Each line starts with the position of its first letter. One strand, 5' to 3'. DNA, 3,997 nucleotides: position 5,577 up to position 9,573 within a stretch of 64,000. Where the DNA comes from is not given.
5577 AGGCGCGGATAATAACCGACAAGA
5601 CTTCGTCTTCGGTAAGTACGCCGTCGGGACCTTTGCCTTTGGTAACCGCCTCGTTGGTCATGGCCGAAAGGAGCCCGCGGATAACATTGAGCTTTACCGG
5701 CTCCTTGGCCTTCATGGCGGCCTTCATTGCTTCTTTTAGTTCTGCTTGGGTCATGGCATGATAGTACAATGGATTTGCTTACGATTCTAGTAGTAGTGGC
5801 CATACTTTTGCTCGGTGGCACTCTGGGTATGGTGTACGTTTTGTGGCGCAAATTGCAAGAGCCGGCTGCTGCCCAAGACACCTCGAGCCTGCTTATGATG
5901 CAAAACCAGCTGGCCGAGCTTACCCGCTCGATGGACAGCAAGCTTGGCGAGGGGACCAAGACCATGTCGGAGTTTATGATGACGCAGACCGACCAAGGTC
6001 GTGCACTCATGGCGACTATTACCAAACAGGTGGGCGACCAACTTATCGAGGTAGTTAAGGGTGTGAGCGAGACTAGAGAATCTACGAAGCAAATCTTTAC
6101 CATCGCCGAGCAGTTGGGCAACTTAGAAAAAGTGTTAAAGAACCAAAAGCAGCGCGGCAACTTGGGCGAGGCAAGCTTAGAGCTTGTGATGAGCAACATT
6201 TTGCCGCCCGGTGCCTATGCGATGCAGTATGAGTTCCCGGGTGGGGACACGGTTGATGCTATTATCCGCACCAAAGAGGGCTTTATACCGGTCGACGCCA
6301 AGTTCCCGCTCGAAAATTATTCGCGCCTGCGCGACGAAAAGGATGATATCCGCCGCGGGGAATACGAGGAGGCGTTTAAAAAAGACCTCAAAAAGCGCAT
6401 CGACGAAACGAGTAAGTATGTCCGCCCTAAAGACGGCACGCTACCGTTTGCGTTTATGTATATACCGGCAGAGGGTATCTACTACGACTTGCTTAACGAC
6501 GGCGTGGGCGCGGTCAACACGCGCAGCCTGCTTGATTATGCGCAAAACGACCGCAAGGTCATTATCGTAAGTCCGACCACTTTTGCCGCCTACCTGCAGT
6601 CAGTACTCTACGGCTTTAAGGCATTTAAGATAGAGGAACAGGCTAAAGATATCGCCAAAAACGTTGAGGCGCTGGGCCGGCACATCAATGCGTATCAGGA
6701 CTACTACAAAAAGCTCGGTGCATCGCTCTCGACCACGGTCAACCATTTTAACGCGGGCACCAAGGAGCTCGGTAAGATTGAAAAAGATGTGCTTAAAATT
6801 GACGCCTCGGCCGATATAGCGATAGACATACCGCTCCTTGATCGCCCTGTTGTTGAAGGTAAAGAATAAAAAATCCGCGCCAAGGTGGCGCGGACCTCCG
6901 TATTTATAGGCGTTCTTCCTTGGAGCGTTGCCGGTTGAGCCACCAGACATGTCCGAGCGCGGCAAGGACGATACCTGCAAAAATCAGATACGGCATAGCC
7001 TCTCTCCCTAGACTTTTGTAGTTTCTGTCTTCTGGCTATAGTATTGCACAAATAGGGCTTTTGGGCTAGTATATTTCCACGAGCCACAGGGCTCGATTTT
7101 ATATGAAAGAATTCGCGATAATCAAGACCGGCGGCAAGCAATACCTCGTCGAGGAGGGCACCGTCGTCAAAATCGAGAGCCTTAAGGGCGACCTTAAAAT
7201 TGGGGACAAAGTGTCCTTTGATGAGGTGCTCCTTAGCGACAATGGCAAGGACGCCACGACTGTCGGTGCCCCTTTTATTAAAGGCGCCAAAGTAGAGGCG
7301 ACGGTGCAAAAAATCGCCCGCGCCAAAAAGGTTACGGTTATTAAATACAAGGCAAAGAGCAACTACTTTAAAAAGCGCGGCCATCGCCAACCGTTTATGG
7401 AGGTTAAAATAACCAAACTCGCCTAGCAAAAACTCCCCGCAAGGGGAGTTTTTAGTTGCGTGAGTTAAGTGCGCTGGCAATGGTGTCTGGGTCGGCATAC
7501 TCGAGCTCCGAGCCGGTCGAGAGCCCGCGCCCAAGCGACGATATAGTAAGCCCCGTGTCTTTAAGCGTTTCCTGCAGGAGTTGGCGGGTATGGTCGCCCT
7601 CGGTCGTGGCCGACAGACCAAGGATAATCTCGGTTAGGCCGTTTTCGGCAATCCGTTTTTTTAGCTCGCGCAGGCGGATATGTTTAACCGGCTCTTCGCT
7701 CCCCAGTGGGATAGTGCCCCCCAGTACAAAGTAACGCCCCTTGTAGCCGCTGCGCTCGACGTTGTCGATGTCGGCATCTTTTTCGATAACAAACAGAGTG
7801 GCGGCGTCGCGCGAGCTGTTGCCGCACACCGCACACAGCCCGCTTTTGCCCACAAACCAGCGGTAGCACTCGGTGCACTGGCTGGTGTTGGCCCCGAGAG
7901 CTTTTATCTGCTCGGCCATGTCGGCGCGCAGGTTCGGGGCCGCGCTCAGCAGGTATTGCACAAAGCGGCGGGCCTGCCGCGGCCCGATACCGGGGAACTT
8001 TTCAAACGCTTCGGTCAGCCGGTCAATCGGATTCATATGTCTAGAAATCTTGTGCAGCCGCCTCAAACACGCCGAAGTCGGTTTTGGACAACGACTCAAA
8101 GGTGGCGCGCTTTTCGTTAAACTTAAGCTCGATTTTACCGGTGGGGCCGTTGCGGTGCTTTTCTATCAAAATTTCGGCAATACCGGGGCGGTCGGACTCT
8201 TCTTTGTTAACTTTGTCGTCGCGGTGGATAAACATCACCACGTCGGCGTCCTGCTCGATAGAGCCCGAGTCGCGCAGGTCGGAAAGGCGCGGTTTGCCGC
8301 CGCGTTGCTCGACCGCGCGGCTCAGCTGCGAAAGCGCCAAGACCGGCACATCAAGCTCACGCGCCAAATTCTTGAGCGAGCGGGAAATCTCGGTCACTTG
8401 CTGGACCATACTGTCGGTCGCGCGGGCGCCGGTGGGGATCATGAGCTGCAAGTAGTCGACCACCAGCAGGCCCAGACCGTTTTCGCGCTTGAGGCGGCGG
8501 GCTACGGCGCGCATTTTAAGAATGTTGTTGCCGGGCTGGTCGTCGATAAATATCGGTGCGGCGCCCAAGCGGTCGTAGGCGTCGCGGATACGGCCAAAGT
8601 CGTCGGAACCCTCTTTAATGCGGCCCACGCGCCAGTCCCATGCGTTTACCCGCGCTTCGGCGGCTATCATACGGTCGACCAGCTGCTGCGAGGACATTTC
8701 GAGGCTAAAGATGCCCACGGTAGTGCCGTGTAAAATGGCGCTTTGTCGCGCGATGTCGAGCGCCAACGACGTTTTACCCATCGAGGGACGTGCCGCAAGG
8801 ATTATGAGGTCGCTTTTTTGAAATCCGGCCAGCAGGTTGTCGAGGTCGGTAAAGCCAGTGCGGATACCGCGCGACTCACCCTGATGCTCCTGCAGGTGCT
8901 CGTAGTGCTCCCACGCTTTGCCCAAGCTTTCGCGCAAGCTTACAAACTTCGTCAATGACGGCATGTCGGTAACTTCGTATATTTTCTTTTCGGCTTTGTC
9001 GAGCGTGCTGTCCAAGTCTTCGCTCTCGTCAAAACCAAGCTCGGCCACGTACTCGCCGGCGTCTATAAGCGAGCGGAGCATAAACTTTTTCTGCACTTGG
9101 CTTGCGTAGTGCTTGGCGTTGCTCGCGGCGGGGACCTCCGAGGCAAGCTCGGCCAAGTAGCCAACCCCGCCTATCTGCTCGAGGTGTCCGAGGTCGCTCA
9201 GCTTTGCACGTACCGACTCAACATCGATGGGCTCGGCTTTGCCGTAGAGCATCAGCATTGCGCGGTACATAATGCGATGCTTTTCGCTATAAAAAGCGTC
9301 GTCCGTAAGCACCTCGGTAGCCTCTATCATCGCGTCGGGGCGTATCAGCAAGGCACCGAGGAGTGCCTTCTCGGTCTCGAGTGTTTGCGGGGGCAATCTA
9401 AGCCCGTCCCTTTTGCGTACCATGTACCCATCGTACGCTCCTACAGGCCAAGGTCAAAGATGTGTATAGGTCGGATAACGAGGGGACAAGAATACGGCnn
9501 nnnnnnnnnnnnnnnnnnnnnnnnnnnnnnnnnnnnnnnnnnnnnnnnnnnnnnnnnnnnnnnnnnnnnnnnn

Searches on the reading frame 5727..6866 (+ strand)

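Call 53: search_protein_families(library=pfam, proteins=[window:5727-6866:+], max_evalue=0.001)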
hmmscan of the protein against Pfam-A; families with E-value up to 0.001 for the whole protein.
window:5727-6866:+ (380 aa): 1 family
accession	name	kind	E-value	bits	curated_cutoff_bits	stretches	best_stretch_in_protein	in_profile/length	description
PF02646.22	RmuC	-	2.4e-48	165.1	26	1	85-357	11-280/291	RmuC family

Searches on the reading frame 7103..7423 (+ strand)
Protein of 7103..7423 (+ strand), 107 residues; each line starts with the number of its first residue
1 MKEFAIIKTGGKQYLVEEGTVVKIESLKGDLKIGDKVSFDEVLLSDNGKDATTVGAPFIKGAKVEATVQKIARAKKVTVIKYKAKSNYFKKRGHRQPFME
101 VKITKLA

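Call 53: search_protein_families(library=pfam, proteins=[window:7103-7423:+], max_evalue=0.001)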
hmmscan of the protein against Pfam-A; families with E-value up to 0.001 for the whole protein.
window:7103-7423:+ (107 aa): 1 family
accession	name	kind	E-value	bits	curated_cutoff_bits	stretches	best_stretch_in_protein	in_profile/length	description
PF00829.26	Ribosomal_L21p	-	3e-33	114.5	27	1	4-105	2-98/99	Ribosomal prokaryotic L21 protein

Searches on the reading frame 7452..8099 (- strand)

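Call 53: search_protein_families(library=pfam, proteins=[window:7452-8099:-], max_evalue=0.001)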
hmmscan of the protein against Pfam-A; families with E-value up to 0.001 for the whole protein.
window:7452-8099:- (215 aa): 4 families
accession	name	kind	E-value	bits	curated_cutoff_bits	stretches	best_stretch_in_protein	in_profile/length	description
PF13662.12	Toprim_4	-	2.5e-11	44.1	25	1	101-189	2-84/85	Toprim domain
PF21176.3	RecR_HhH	-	4.3e-07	30.1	27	1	25-66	1-42/45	RecR, helix-hairpin-helix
PF21175.2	RecR_C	-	7e-07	29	22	1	192-214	1-23/24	RecR, C-terminal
PF01751.28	Toprim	-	3.1e-06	27.7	23.1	1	101-181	1-86/96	Toprim domain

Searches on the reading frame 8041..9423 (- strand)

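Call 53: search_protein_families(library=pfam, proteins=[window:8041-9423:-], max_evalue=0.001)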
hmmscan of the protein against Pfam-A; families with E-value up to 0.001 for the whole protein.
window:8041-9423:- (460 aa): 3 families
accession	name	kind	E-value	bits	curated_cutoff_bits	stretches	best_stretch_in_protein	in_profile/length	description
PF03796.21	DnaB_C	-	7.1e-98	327.5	27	1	186-443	1-254/255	DnaB-like helicase C terminal domain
PF00772.26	DnaB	-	1.1e-29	102.9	23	1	11-111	2-102/103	DnaB-like helicase N terminal domain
PF13481.12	AAA_25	-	7e-12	45.8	27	1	187-367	15-190/195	AAA domain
